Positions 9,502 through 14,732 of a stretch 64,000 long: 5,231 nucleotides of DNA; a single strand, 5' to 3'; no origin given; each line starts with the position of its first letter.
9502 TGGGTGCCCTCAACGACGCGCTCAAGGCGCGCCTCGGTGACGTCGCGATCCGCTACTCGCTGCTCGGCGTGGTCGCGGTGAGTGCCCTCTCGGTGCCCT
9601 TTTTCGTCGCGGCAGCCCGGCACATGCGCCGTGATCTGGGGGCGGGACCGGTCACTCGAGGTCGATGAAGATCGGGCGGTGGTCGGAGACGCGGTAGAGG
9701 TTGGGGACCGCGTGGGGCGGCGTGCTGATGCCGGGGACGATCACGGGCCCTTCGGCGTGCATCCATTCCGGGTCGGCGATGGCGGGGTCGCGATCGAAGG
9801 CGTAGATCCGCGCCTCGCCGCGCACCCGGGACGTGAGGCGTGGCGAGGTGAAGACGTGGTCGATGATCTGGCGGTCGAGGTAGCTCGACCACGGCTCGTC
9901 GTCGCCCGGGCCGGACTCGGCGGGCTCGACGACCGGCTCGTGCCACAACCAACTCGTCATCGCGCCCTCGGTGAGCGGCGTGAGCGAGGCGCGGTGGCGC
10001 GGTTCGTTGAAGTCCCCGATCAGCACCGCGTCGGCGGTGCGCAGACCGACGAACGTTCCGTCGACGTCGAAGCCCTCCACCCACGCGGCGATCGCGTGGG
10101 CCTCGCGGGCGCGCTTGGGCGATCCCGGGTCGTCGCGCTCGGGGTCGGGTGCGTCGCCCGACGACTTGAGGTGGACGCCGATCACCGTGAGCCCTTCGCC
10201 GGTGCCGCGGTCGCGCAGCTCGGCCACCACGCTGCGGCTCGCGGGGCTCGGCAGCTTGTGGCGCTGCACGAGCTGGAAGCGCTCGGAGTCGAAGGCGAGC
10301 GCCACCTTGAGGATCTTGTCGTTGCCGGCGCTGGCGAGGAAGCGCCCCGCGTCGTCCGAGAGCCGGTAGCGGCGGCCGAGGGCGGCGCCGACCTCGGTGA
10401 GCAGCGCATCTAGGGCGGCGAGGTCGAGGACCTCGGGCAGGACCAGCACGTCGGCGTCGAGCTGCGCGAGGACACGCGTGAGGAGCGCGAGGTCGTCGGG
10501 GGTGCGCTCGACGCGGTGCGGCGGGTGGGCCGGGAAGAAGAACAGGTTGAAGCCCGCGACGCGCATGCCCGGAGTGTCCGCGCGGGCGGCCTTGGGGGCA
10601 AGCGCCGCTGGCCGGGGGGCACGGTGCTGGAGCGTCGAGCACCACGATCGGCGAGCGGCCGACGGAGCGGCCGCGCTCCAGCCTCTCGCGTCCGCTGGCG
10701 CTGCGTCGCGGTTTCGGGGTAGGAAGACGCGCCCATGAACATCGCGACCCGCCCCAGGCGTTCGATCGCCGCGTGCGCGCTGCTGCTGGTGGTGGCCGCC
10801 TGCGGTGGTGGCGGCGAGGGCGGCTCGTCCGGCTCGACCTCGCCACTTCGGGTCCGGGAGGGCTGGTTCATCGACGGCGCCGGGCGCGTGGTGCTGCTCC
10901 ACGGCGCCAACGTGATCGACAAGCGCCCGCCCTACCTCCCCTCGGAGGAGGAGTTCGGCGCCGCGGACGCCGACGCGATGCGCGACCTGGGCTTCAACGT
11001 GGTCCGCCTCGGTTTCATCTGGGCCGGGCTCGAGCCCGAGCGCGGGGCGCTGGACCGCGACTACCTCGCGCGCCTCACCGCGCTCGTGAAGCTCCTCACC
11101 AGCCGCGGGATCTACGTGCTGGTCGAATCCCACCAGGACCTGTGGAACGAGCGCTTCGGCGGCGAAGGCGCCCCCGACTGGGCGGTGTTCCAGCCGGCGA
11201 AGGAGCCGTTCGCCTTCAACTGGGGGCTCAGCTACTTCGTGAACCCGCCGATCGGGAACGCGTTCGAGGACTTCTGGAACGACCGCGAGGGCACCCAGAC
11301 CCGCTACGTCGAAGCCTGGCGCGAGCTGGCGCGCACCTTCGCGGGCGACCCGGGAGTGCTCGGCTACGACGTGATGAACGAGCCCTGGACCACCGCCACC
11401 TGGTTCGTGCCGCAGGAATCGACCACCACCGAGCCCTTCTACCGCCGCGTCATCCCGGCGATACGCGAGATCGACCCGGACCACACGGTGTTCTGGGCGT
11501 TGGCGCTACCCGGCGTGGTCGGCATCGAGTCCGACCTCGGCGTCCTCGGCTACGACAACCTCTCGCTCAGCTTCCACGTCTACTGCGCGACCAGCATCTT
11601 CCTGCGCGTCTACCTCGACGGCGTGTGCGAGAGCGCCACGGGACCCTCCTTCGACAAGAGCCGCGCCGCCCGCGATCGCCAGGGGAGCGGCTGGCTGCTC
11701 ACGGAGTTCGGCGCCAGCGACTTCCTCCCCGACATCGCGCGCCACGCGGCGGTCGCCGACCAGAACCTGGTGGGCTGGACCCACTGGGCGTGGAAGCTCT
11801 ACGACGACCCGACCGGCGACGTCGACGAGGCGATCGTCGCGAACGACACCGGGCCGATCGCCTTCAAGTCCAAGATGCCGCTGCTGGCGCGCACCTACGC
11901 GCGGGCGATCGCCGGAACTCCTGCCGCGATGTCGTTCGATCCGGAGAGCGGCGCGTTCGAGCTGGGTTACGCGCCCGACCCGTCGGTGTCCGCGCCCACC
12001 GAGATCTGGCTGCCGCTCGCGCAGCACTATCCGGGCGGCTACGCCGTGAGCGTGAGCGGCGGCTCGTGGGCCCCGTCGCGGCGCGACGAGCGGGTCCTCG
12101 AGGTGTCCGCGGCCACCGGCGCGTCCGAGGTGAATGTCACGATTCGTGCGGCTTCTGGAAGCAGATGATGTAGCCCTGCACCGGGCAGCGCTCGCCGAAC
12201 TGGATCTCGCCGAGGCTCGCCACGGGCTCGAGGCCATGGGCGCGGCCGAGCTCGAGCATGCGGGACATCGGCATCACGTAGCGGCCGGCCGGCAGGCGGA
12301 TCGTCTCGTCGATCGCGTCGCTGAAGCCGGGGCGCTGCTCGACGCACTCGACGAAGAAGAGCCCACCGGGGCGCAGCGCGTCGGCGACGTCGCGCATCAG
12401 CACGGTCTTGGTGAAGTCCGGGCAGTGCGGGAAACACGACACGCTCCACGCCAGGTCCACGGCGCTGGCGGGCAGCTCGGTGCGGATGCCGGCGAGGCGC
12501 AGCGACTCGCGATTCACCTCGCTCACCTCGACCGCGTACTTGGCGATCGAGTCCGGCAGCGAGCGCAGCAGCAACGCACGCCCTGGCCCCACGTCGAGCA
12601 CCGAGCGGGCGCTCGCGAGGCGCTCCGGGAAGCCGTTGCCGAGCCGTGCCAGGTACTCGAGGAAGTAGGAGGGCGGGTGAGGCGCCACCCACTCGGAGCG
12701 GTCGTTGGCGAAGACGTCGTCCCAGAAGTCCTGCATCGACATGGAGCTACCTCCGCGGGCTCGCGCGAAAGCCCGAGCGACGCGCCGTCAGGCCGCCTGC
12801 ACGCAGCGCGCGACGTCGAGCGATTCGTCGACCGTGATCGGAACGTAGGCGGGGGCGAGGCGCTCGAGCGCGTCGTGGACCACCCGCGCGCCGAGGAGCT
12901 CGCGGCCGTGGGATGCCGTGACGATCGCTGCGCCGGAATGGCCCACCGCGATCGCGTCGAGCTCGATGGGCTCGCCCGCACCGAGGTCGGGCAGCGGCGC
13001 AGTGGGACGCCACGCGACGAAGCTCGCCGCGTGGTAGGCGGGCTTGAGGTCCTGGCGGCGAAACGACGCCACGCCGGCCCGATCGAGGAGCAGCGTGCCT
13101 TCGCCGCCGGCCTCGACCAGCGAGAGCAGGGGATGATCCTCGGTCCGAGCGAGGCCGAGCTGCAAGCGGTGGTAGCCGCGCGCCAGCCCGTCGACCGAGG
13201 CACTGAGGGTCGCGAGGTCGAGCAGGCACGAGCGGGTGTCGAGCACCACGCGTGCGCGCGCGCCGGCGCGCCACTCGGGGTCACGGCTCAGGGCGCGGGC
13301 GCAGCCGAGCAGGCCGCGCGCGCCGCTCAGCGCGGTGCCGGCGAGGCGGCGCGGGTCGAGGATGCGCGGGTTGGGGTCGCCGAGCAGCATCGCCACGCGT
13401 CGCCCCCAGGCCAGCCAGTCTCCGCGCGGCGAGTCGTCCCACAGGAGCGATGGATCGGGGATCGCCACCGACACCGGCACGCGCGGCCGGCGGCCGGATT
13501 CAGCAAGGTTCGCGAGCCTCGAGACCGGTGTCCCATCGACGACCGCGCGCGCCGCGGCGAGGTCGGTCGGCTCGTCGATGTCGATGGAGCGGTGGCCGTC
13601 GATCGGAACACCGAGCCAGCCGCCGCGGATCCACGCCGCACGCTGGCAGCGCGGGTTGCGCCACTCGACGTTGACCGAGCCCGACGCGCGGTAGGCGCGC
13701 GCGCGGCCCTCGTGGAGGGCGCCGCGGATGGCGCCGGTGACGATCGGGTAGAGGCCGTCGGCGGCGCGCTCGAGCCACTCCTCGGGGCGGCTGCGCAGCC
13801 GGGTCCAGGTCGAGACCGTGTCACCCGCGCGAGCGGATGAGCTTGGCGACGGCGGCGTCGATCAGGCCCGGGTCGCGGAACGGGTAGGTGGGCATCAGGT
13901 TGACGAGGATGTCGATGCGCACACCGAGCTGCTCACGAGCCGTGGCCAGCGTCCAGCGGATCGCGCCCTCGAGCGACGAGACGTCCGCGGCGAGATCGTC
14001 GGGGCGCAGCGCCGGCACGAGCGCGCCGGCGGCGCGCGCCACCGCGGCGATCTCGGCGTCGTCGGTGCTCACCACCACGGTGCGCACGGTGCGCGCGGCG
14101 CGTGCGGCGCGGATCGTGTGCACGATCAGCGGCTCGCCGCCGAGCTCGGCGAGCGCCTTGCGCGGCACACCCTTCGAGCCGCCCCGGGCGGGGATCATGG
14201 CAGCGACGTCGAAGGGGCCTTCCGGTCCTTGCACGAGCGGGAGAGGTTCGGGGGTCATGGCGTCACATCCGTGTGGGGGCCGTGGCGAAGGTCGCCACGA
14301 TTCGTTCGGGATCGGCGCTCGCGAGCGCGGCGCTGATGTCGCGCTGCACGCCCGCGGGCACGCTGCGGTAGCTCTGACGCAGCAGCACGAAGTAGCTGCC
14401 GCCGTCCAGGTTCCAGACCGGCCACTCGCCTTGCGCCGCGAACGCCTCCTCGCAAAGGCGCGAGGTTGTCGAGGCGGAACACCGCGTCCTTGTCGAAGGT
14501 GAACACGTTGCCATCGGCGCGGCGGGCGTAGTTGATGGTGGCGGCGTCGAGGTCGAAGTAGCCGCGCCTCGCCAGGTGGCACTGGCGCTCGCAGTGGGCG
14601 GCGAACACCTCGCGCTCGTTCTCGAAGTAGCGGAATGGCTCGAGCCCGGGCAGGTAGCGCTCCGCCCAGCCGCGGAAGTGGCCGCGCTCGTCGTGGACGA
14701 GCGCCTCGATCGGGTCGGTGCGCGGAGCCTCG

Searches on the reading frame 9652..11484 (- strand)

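Call 31: search_protein_families(library=pfam, proteins=[window:9652-11484:-], max_evalue=0.00001)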
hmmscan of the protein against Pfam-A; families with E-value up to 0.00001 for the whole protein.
window:9652-11484:- (610 aa): 1 family
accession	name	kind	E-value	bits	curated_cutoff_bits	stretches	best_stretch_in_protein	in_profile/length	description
PF03372.29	Exo_endo_phos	-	1.7e-08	34.9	24.5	1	312-602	3-225/225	Endonuclease/Exonuclease/phosphatase family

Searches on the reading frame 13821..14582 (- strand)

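Call 71: search_protein_families(library=pfam, proteins=[window:13821-14582:-], max_evalue=0.0001)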
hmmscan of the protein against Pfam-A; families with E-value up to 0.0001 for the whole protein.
window:13821-14582:- (253 aa): 2 families
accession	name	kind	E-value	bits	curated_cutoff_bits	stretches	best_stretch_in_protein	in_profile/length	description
PF02348.25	CTP_transf_3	-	1.7e-19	70.9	22.6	1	127-248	1-114/217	Cytidylyltransferase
PF12804.13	NTP_transf_3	-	3.6e-06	27.7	27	1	141-189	15-62/160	MobA-like NTP transferase domain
